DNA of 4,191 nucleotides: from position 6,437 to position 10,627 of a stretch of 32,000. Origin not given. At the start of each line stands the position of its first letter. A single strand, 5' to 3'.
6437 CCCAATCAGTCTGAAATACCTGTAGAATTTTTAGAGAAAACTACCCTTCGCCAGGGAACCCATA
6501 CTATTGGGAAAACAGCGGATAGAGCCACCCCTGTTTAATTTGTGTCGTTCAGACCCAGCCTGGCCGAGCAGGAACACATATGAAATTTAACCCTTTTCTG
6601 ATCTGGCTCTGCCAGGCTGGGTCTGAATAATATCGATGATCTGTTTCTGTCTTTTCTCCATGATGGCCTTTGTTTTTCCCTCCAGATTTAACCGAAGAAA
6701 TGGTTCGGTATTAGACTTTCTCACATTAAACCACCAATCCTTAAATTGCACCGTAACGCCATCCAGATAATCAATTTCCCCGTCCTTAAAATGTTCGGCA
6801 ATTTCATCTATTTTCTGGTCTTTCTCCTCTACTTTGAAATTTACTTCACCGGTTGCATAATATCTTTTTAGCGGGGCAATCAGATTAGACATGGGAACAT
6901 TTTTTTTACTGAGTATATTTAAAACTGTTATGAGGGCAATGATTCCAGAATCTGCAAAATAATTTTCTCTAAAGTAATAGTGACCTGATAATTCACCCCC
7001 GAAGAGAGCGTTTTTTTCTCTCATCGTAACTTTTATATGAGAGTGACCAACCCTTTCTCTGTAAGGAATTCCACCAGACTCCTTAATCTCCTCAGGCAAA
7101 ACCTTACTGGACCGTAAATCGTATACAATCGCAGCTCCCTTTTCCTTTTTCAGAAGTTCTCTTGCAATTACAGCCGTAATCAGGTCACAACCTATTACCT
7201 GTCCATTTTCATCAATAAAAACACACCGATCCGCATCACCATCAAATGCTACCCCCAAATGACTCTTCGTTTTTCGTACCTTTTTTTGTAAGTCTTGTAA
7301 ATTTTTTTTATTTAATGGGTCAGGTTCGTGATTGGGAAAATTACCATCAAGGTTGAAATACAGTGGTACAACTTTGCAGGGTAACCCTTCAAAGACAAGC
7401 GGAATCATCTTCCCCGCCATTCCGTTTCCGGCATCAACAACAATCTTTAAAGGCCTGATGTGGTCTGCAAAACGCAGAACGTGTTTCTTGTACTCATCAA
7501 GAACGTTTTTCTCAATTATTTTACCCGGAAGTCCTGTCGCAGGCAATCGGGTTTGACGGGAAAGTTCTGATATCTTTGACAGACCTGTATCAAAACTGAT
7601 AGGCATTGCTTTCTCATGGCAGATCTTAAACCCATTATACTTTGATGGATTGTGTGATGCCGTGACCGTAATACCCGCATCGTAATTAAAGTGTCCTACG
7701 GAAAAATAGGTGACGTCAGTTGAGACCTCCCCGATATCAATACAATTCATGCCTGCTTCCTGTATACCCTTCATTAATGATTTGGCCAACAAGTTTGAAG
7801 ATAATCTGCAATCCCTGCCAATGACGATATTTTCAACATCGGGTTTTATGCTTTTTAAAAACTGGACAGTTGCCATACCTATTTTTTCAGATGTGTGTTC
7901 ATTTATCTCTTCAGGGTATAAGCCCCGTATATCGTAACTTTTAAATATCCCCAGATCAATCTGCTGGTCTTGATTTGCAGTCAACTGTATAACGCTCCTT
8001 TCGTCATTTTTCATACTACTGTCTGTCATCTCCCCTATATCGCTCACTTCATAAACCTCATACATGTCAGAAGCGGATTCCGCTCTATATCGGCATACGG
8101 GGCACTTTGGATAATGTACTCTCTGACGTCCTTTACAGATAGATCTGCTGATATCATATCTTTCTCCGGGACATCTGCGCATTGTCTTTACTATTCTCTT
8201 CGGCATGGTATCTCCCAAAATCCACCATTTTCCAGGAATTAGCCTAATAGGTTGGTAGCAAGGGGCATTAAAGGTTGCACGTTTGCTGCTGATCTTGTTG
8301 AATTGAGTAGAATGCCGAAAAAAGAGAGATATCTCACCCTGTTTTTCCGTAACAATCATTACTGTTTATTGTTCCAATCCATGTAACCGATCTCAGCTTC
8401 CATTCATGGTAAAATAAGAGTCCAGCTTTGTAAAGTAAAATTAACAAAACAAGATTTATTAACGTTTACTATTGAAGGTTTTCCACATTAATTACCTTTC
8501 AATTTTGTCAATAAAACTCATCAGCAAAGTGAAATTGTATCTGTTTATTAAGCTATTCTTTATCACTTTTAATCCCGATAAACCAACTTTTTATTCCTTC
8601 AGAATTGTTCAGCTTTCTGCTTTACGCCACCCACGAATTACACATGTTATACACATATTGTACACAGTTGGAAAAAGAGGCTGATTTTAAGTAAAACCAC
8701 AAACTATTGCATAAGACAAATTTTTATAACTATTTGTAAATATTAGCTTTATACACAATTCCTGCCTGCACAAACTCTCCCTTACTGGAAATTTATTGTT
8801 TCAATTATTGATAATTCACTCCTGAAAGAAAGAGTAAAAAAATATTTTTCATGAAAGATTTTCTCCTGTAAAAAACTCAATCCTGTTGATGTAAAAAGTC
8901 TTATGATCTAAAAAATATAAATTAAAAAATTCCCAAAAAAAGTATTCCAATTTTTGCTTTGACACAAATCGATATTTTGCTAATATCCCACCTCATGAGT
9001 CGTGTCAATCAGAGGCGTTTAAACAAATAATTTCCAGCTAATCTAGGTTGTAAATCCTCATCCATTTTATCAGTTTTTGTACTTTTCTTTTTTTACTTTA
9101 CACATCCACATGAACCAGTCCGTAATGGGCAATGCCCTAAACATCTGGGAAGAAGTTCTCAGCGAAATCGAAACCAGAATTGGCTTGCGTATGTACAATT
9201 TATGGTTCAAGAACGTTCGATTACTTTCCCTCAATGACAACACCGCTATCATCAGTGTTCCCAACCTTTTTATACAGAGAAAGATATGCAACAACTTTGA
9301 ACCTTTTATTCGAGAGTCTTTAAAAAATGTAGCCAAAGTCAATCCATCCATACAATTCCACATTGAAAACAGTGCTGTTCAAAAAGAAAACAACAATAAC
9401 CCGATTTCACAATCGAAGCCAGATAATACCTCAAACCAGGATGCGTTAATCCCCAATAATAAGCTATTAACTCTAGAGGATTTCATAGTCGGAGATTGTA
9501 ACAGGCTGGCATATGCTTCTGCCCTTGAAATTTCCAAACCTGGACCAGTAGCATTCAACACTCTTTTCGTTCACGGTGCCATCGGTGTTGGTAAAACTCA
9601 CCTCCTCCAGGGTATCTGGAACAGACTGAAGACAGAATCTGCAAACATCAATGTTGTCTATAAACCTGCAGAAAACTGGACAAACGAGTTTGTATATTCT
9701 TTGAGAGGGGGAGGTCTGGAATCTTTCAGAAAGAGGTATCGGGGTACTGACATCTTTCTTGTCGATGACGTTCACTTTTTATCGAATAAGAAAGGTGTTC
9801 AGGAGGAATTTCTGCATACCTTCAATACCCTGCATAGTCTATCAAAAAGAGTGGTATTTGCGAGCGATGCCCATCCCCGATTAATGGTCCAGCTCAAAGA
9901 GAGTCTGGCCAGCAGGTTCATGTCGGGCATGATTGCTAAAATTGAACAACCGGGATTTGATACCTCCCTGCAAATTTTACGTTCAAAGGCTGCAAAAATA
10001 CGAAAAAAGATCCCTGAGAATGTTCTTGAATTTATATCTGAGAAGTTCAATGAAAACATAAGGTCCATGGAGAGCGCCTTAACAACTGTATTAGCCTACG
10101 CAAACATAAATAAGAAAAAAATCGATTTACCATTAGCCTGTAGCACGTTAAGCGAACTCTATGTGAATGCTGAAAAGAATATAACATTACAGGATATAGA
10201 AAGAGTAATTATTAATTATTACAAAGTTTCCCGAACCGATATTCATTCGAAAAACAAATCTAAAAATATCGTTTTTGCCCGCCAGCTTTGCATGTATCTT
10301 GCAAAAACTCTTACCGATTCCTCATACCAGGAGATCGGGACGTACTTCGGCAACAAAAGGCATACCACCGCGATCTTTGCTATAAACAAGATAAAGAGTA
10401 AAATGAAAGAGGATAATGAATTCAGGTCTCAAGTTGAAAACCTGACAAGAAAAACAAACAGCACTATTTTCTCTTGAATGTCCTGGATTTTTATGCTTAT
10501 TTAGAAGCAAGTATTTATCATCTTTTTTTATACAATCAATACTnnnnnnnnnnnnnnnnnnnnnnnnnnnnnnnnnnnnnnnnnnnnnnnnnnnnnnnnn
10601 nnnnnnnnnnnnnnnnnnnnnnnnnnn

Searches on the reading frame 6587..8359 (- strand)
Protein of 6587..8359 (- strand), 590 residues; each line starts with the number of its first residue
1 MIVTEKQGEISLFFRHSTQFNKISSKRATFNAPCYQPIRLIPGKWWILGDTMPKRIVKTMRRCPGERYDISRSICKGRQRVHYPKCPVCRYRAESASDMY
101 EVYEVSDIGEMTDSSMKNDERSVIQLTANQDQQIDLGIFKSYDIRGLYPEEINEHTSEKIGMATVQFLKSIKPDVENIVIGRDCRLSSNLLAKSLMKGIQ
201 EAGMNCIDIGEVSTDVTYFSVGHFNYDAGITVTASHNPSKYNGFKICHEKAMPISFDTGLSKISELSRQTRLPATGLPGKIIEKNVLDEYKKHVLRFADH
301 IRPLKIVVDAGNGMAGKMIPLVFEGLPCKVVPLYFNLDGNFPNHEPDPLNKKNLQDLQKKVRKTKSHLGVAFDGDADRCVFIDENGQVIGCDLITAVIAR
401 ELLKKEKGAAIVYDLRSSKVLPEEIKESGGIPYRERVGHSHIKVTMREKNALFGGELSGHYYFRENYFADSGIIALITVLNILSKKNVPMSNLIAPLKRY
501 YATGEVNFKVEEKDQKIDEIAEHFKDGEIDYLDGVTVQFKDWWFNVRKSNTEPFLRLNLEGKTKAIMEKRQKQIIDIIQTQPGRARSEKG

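Call 11: search_protein_families(library=pfam, proteins=[window:6587-8359:-], max_evalue=0.001)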
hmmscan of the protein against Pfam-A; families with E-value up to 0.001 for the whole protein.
window:6587-8359:- (590 aa): 4 families
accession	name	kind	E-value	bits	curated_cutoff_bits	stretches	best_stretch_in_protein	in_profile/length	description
PF02878.22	PGM_PMM_I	-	1.7e-32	112.4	22.5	1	138-265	3-129/138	Phosphoglucomutase/phosphomannomutase, alpha/beta/alpha domain I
PF02879.22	PGM_PMM_II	-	1.2e-24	87.2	29.3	1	289-386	2-103/103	Phosphoglucomutase/phosphomannomutase, alpha/beta/alpha domain II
PF02880.22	PGM_PMM_III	-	3.3e-23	82.4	20.7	1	392-500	3-115/115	Phosphoglucomutase/phosphomannomutase, alpha/beta/alpha domain III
PF00408.26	PGM_PMM_IV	-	5e-12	46.2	23.1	1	505-576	1-67/68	Phosphoglucomutase/phosphomannomutase, C-terminal domain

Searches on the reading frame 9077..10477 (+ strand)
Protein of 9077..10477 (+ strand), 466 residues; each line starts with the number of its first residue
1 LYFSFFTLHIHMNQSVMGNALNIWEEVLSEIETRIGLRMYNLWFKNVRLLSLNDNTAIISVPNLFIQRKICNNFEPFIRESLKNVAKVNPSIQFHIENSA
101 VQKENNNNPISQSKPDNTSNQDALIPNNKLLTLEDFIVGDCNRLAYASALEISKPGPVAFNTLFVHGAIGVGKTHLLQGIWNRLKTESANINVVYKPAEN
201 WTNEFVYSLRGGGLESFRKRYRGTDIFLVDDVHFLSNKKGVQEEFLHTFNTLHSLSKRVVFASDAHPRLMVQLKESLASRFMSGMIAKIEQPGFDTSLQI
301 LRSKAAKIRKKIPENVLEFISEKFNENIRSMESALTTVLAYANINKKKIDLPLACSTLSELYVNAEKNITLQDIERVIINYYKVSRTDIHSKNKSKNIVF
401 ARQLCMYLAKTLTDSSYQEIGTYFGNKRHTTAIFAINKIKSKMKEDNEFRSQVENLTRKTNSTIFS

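Call 11: search_protein_families(library=pfam, proteins=[window:9077-10477:+], max_evalue=0.001)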
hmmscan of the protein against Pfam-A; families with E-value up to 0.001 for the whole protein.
window:9077-10477:+ (466 aa): 5 families
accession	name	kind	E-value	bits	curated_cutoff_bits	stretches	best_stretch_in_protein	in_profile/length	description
PF00308.24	Bac_DnaA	-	2.7e-48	164.7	23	1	129-287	3-161/162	Bacterial DnaA ATPAse domain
PF08299.17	Bac_DnaA_C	-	2.5e-24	85.5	31.5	1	372-439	2-69/69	Bacterial dnaA protein helix-turn-helix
PF11638.13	DnaA_N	-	1.3e-10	41.2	24.6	1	22-83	2-64/65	DnaA N-terminal domain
PF13401.12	AAA_22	-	0.0003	21.5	27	0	163-205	8-50/130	AAA domain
PF00004.35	AAA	-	0.00063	20.6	21.2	0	164-262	2-105/131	ATPase family associated with various cellular activities (AAA)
